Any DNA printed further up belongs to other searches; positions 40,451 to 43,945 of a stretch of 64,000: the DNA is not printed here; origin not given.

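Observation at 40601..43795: ECF sigma factor fused to a ~850-aa cytoplasmic domain with an internal duplication and no partner anti-sigma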

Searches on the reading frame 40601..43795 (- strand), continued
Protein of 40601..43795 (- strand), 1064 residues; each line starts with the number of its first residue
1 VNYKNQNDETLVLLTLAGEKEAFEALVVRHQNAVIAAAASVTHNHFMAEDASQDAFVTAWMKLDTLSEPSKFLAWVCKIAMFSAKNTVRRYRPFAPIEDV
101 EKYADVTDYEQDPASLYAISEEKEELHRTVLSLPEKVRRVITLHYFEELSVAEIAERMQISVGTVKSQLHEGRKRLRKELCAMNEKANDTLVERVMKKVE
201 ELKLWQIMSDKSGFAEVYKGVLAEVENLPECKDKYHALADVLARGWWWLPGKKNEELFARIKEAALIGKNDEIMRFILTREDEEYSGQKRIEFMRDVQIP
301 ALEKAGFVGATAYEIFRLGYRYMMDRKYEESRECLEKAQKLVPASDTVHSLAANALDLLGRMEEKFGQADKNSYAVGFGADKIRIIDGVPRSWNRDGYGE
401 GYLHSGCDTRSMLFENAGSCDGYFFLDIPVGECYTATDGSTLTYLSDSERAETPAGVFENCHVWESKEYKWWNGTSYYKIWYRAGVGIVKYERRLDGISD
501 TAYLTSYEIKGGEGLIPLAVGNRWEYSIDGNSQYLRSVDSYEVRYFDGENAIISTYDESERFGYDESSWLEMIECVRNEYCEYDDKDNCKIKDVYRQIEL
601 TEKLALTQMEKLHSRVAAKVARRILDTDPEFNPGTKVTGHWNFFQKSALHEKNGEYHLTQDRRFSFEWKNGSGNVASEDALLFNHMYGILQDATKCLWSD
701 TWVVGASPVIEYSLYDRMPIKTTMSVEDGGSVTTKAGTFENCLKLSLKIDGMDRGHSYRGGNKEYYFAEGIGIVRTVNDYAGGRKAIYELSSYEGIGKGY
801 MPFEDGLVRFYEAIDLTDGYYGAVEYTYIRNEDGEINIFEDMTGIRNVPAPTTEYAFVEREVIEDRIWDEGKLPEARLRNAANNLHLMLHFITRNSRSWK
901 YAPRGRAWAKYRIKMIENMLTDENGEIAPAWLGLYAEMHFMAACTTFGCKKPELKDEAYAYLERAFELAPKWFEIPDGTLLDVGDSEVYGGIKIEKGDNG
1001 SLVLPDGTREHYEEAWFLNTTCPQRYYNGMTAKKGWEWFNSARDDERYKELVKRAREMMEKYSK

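Call 7: find_homologous_proteins(query=window:40601-43795:-, max_evalue=0.001)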
Query window:40601-43795:- (1064 aa): 725 proteins with E <= 0.001 among 8000 candidates; the best 120 are listed.
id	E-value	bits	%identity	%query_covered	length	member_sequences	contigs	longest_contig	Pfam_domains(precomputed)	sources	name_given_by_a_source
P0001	0.0e+0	2381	96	100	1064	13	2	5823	PF07638.18,PF21347.3,PF04545.23,PF04542.21,PF08281.19,PF07719.24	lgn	-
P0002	0.0e+0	2182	88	100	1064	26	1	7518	PF07638.18,PF21347.3,PF04545.23,PF04542.21,PF08281.19,PF07719.24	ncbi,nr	ncbi:MAG: sigma-70 family RNA polymerase sigma factor [Clostridia bacterium]|nr:sigma-70 family RNA 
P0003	0.0e+0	2061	83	100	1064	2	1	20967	PF07638.18,PF21347.3,PF04545.23,PF04542.21,PF08281.19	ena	-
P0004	0.0e+0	1900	77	100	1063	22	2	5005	PF07638.18,PF21347.3,PF04545.23,PF04542.21,PF08281.19,PF07719.24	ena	-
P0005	0.0e+0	1896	77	100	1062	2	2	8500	PF07638.18,PF21347.3,PF04545.23,PF04542.21,PF08281.19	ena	-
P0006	0.0e+0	1883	76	100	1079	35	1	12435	PF07638.18,PF21347.3,PF04545.23,PF04542.21,PF08281.19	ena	-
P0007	0.0e+0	1860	75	100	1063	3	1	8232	PF07638.18,PF21347.3,PF04545.23,PF04542.21,PF08281.19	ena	-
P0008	0.0e+0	1841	75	100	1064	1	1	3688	PF07638.18,PF21347.3,PF04545.23,PF04542.21,PF08281.19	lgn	-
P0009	0.0e+0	1589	66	100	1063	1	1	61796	PF07638.18,PF21347.3,PF04545.23,PF04542.21,PF08281.19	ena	-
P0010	0.0e+0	1576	65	100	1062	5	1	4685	PF21347.3,PF04545.23,PF04542.21,PF08281.19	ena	-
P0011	0.0e+0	1524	64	100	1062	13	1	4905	PF07638.18,PF21347.3,PF04545.23,PF04542.21,PF08281.19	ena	-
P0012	0.0e+0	1268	54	100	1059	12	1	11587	PF07638.18,PF21347.3,PF04545.23,PF04542.21,PF08281.19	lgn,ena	-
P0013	0.0e+0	1263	54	100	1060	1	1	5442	PF07638.18,PF21347.3,PF04545.23,PF04542.21,PF08281.19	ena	-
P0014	0.0e+0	1256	52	100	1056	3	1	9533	PF07638.18,PF21347.3,PF04545.23,PF04542.21,PF08281.19,PF07719.24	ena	-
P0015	0.0e+0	1249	53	100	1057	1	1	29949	PF07638.18,PF21347.3,PF04545.23,PF04542.21,PF08281.19,PF07719.24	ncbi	-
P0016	0.0e+0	1249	53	100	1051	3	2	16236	PF07638.18,PF21347.3,PF04545.23,PF04542.21,PF08281.19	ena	-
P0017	0.0e+0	1248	54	100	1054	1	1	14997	PF21347.3,PF04545.23,PF04542.21,PF08281.19,PF07719.24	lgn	-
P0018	0.0e+0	1248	53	100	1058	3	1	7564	PF07638.18,PF21347.3,PF04545.23,PF04542.21,PF08281.19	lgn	-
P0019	0.0e+0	1239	53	100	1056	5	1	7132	PF21347.3,PF04545.23,PF04542.21,PF08281.19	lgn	-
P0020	0.0e+0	1236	53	99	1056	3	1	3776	PF05263.18,PF07638.18,PF21347.3,PF04545.23,PF04542.21,PF08281.19,PF04297.21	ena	-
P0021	0.0e+0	1236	53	100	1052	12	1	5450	PF07638.18,PF21347.3,PF04545.23,PF04542.21,PF08281.19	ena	-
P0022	0.0e+0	1234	53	100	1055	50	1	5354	PF21347.3,PF04545.23,PF04542.21,PF08281.19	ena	-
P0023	0.0e+0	1228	53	100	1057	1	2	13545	PF07638.18,PF21347.3,PF04545.23,PF04542.21,PF08281.19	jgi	-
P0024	0.0e+0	1226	54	99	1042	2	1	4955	PF07638.18,PF21347.3,PF04545.23,PF04542.21,PF08281.19,PF07719.24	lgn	-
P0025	0.0e+0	1223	52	100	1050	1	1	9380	PF21347.3,PF04545.23,PF04542.21,PF08281.19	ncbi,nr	ncbi:MAG: sigma-70 family RNA polymerase sigma factor [Clostridia bacterium]|nr:sigma-70 family RNA 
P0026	0.0e+0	1222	52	100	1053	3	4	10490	PF07638.18,PF21347.3,PF04545.23,PF04542.21,PF08281.19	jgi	-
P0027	0.0e+0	1222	53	99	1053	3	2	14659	PF07638.18,PF21347.3,PF04545.23,PF04542.21,PF08281.19,PF04297.21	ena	-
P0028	0.0e+0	1220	53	99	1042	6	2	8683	PF21347.3,PF04545.23,PF04542.21,PF08281.19,PF07719.24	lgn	-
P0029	0.0e+0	1219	52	100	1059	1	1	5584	PF21347.3,PF04545.23,PF04542.21,PF08281.19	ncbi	-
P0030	0.0e+0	1217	53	100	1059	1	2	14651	PF07638.18,PF21347.3,PF04545.23,PF04542.21,PF08281.19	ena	-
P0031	0.0e+0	1217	51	100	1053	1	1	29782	PF07638.18,PF21347.3,PF04545.23,PF04542.21,PF08281.19,PF04297.21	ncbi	-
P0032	0.0e+0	1216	52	100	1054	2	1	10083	PF21347.3,PF04545.23,PF04542.21,PF08281.19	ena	-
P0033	0.0e+0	1214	53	100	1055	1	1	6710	PF07638.18,PF21347.3,PF04545.23,PF04542.21,PF08281.19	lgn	-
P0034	0.0e+0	1214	52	100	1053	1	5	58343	PF21347.3,PF04545.23,PF04542.21,PF08281.19,PF07719.24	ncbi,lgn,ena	-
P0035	0.0e+0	1213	52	100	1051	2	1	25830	PF21347.3,PF04545.23,PF04542.21,PF08281.19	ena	-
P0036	0.0e+0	1211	52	100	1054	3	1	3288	PF21347.3,PF04545.23,PF04542.21,PF08281.19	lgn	-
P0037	0.0e+0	1211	52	100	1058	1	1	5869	PF07638.18,PF21347.3,PF04545.23,PF04542.21,PF08281.19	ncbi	-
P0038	0.0e+0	1211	52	100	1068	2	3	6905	PF07638.18,PF21347.3,PF04545.23,PF04542.21,PF08281.19,PF07719.24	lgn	-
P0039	0.0e+0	1210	52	100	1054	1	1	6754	PF21347.3,PF04545.23,PF04542.21,PF08281.19,PF07719.24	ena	-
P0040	0.0e+0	1208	52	100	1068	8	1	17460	PF21347.3,PF04545.23,PF04542.21,PF08281.19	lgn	-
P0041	0.0e+0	1208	52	100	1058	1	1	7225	PF07638.18,PF21347.3,PF04545.23,PF04542.21,PF08281.19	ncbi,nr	ncbi:MAG: sigma-70 family RNA polymerase sigma factor [Clostridia bacterium]|nr:sigma-70 family RNA 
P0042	0.0e+0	1206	52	100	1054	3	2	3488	PF07638.18,PF21347.3,PF04545.23,PF04542.21,PF08281.19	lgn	-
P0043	0.0e+0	1206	52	99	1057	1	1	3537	PF21347.3,PF04545.23,PF04542.21,PF08281.19,PF07719.24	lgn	-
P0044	0.0e+0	1205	52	99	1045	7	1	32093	PF07638.18,PF21347.3,PF04545.23,PF04542.21,PF08281.19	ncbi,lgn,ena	-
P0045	0.0e+0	1205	52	100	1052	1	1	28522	PF21347.3,PF04545.23,PF04542.21,PF08281.19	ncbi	-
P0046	0.0e+0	1205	53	100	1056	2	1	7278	PF07638.18,PF21347.3,PF04545.23,PF04542.21,PF08281.19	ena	-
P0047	0.0e+0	1204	52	99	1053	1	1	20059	PF05263.18,PF07638.18,PF21347.3,PF04545.23,PF04542.21,PF08281.19,PF04297.21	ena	-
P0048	0.0e+0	1204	51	100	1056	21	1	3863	PF07638.18,PF21347.3,PF04545.23,PF04542.21,PF08281.19,PF07719.24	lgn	-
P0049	0.0e+0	1203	52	100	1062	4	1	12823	PF21347.3,PF04545.23,PF04542.21,PF08281.19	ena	-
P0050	0.0e+0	1202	53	100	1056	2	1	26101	PF07638.18,PF21347.3,PF04545.23,PF04542.21,PF08281.19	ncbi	-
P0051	0.0e+0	1202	53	100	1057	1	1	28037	PF07638.18,PF21347.3,PF04545.23,PF04542.21,PF08281.19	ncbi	-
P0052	0.0e+0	1202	52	100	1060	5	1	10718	PF07638.18,PF21347.3,PF04545.23,PF04542.21,PF08281.19,PF07719.24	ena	-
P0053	0.0e+0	1202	52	100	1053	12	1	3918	PF21347.3,PF04545.23,PF04542.21,PF08281.19,PF07719.24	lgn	-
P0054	0.0e+0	1201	53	100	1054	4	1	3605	PF07638.18,PF21347.3,PF04545.23,PF04542.21,PF08281.19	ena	-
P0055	0.0e+0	1201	52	99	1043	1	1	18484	PF07638.18,PF21347.3,PF04545.23,PF04542.21,PF08281.19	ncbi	-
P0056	0.0e+0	1201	52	100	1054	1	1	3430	PF21347.3,PF04545.23,PF04542.21,PF08281.19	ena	-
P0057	0.0e+0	1201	52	100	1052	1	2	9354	PF07638.18,PF21347.3,PF04545.23,PF04542.21,PF08281.19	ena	-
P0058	0.0e+0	1199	52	99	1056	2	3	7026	PF07638.18,PF21347.3,PF04545.23,PF04542.21,PF08281.19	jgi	-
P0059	0.0e+0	1198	53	100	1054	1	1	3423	PF07638.18,PF21347.3,PF04545.23,PF04542.21,PF08281.19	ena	-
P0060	0.0e+0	1197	51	100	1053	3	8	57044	PF07638.18,PF21347.3,PF04545.23,PF04542.21,PF08281.19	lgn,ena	-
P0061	0.0e+0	1197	52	99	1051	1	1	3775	PF07638.18,PF21347.3,PF04545.23,PF04542.21,PF08281.19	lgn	-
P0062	0.0e+0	1196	51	100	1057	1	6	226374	PF07638.18,PF21347.3,PF04545.23,PF04542.21,PF08281.19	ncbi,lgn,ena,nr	ncbi:MAG: sigma-70 family RNA polymerase sigma factor [Clostridia bacterium]|nr:sigma-70 family RNA 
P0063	0.0e+0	1196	52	100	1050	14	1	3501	PF07638.18,PF21347.3,PF04545.23,PF04542.21,PF08281.19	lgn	-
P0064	0.0e+0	1195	51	100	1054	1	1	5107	PF21347.3,PF04545.23,PF04542.21,PF08281.19,PF07719.24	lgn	-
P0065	0.0e+0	1194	51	100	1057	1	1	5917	PF07638.18,PF21347.3,PF04545.23,PF04542.21,PF08281.19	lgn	-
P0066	0.0e+0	1193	53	99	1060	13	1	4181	PF07638.18,PF21347.3,PF04545.23,PF04542.21,PF08281.19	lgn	-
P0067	0.0e+0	1192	51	100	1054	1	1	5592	PF07638.18,PF21347.3,PF04545.23,PF04542.21,PF08281.19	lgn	-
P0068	0.0e+0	1190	51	99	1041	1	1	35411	PF21347.3,PF04545.23,PF04542.21,PF08281.19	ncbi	-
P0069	0.0e+0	1189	52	100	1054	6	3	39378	PF07638.18,PF21347.3,PF04545.23,PF04542.21,PF08281.19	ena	-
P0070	0.0e+0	1188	51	100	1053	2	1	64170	PF07638.18,PF21347.3,PF04545.23,PF04542.21,PF08281.19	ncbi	-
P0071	0.0e+0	1188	51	99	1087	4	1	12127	PF07638.18,PF21347.3,PF04545.23,PF04542.21,PF08281.19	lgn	-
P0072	0.0e+0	1188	53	100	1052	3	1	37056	PF21347.3,PF04545.23,PF04542.21,PF08281.19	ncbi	-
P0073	0.0e+0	1186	51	100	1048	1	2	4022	PF07638.18,PF21347.3,PF04545.23,PF04542.21,PF08281.19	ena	-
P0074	0.0e+0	1186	51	100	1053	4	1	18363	PF07638.18,PF21347.3,PF04545.23,PF04542.21,PF08281.19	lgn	-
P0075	0.0e+0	1183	53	100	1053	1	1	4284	PF07638.18,PF21347.3,PF04545.23,PF04542.21,PF08281.19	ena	-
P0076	0.0e+0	1183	52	100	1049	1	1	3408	PF07638.18,PF21347.3,PF04545.23,PF04542.21,PF08281.19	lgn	-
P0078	0.0e+0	1182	51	100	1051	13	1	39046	PF21347.3,PF04545.23,PF04542.21,PF08281.19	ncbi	-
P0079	0.0e+0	1181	51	100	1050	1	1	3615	PF07638.18,PF21347.3,PF04545.23,PF04542.21,PF08281.19,PF04297.21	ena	-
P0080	0.0e+0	1180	51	100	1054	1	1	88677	PF21347.3,PF04545.23,PF04542.21,PF08281.19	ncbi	-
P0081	0.0e+0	1180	52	100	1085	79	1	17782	PF07638.18,PF21347.3,PF04545.23,PF04542.21,PF08281.19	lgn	-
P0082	0.0e+0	1179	51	100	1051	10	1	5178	PF07638.18,PF21347.3,PF04545.23,PF04542.21,PF08281.19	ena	-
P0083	0.0e+0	1179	52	100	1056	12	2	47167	PF21347.3,PF04545.23,PF04542.21,PF08281.19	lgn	-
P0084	0.0e+0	1177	52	100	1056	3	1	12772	PF07638.18,PF21347.3,PF04545.23,PF04542.21,PF08281.19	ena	-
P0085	0.0e+0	1177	51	100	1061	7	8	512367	PF07638.18,PF21347.3,PF04545.23,PF04542.21,PF08281.19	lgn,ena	-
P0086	0.0e+0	1177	52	100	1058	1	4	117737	PF07638.18,PF21347.3,PF04545.23,PF04542.21,PF08281.19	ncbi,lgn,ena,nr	ncbi:MAG: RNA polymerase sigma factor [Clostridia bacterium]|nr:RNA polymerase sigma factor [Clostri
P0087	0.0e+0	1176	51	99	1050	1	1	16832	PF21347.3,PF04545.23,PF04542.21,PF08281.19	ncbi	-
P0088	0.0e+0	1176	50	100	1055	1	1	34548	PF05263.18,PF07638.18,PF21347.3,PF04545.23,PF04542.21,PF08281.19,PF04297.21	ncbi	-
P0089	0.0e+0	1175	51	99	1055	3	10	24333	PF21347.3,PF04545.23,PF04542.21,PF08281.19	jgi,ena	-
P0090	0.0e+0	1174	51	100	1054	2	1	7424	PF05263.18,PF07638.18,PF21347.3,PF04545.23,PF04542.21,PF08281.19,PF04297.21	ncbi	-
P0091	0.0e+0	1174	51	100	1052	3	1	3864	PF21347.3,PF04545.23,PF04542.21,PF08281.19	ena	-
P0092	0.0e+0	1174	51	99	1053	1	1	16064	PF07638.18,PF21347.3,PF04545.23,PF04542.21,PF08281.19,PF07719.24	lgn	-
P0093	0.0e+0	1173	52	98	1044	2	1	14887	PF07638.18,PF21347.3,PF04545.23,PF04542.21,PF08281.19,PF07719.24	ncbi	-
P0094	0.0e+0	1172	51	100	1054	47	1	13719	PF07638.18,PF21347.3,PF04545.23,PF04542.21,PF08281.19,PF07719.24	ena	-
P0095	0.0e+0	1172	50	100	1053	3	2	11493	PF05263.18,PF07638.18,PF21347.3,PF04545.23,PF04542.21,PF08281.19,PF04297.21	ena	-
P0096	0.0e+0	1172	51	100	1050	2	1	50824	PF21347.3,PF04545.23,PF04542.21,PF08281.19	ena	-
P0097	0.0e+0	1172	51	100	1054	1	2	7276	PF21347.3,PF04545.23,PF04542.21,PF08281.19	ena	-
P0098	0.0e+0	1171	52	100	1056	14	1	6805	PF07638.18,PF21347.3,PF04545.23,PF04542.21,PF08281.19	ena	-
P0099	0.0e+0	1171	51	100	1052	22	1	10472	PF07638.18,PF21347.3,PF04545.23,PF04542.21,PF08281.19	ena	-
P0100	0.0e+0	1171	51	100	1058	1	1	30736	PF07638.18,PF21347.3,PF04545.23,PF04542.21,PF08281.19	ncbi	-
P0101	0.0e+0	1169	51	100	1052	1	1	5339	PF07638.18,PF21347.3,PF04545.23,PF04542.21,PF08281.19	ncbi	-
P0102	0.0e+0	1169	51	99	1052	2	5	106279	PF07638.18,PF21347.3,PF04545.23,PF04542.21,PF08281.19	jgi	-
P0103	0.0e+0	1168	52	100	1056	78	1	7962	PF07638.18,PF21347.3,PF04545.23,PF04542.21,PF08281.19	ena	-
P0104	0.0e+0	1168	52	100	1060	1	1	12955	PF21347.3,PF04545.23,PF04542.21,PF08281.19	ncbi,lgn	-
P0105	0.0e+0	1166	52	100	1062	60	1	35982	PF21347.3,PF04545.23,PF04542.21,PF08281.19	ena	-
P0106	0.0e+0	1166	51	100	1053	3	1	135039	PF07638.18,PF21347.3,PF04545.23,PF04542.21,PF08281.19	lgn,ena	-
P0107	0.0e+0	1166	50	100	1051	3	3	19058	PF07638.18,PF21347.3,PF04545.23,PF04542.21,PF08281.19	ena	-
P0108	0.0e+0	1165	51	100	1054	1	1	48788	PF21347.3,PF04545.23,PF04542.21,PF08281.19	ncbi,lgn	-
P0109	0.0e+0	1165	50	100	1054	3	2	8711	PF21347.3,PF04545.23,PF04542.21,PF08281.19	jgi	jgi:RNA polymerase sigma-70 factor (ECF subfamily)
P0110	0.0e+0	1164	50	100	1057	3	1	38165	PF07638.18,PF21347.3,PF04545.23,PF04542.21,PF08281.19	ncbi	-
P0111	0.0e+0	1164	52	99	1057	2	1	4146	PF21347.3,PF04545.23,PF04542.21,PF08281.19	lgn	-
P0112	0.0e+0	1164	50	100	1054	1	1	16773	PF07638.18,PF21347.3,PF04545.23,PF04542.21,PF08281.19,PF04297.21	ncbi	-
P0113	0.0e+0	1163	51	100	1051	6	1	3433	PF05263.18,PF07638.18,PF21347.3,PF04545.23,PF04542.21,PF08281.19,PF04297.21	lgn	-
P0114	0.0e+0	1162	51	100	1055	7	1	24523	PF07638.18,PF21347.3,PF04545.23,PF04542.21,PF08281.19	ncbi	-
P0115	0.0e+0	1162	50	100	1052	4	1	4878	PF07638.18,PF21347.3,PF04545.23,PF04542.21,PF08281.19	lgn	-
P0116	0.0e+0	1161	51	99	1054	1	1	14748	PF21347.3,PF04545.23,PF04542.21,PF08281.19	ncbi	-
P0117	0.0e+0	1161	50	99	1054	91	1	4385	PF07638.18,PF21347.3,PF04545.23,PF04542.21,PF08281.19,PF07719.24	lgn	-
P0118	0.0e+0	1161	51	100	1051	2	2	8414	PF07638.18,PF21347.3,PF04545.23,PF04542.21,PF08281.19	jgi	-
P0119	0.0e+0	1160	51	100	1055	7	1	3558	PF07638.18,PF21347.3,PF04545.23,PF04542.21,PF08281.19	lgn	-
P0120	0.0e+0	1160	51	100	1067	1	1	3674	PF21347.3,PF04545.23,PF04542.21,PF08281.19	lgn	-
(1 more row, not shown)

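Call 17: find_encoding_contigs(protein=P0085, flank=8000, max_places=3)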
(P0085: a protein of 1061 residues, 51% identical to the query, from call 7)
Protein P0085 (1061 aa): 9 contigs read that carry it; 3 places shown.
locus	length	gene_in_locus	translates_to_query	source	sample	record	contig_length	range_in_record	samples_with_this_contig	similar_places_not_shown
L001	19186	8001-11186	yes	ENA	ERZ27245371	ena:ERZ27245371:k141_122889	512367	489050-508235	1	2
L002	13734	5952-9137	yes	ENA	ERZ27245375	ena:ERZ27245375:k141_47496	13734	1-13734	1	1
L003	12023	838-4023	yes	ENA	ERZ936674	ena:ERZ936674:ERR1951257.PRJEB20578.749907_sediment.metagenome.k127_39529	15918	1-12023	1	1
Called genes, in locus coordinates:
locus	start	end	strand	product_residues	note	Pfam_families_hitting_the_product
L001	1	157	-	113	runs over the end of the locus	PF04277:OAD_gamma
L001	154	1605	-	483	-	PF01039:Carboxyl_trans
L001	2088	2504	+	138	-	PF00293:NUDIX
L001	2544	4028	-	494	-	PF00672:HAMP, PF00512:HisKA, PF02518:HATPase_c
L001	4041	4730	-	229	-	PF00072:Response_reg, PF00486:Trans_reg_C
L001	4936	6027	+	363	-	PF01926:MMR_HSR1, PF02421:FeoB_N, PF06071:YchF-GTPase_C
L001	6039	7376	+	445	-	PF01938:TRAM (weak), PF02475:TRM5-TYW2_MTfase (faint), PF05958:tRNA_U5-meth_tr, PF05175:MTS (weak), PF13649:Methyltransf_25 (faint), PF13847:Methyltransf_31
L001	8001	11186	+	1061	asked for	PF04542:Sigma70_r2, PF07638:Sigma70_ECF (faint), PF04545:Sigma70_r4, PF08281:Sigma70_r4_2, PF21347:DUF3108_like (faint)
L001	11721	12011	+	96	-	PF04326:SLFN_AlbA_2 (weak)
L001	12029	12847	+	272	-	-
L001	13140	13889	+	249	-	PF09520:HinfI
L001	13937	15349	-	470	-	PF12728:HTH_17, PF00145:DNA_methylase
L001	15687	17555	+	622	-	PF06114:Peptidase_M78 (weak)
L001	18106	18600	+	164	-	PF08281:Sigma70_r4_2 (weak)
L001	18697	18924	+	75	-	-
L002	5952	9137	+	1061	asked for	PF04542:Sigma70_r2, PF07638:Sigma70_ECF (faint), PF04545:Sigma70_r4, PF08281:Sigma70_r4_2, PF21347:DUF3108_like (faint)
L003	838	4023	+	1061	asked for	PF04542:Sigma70_r2, PF07638:Sigma70_ECF (faint), PF04545:Sigma70_r4, PF08281:Sigma70_r4_2, PF21347:DUF3108_like (faint)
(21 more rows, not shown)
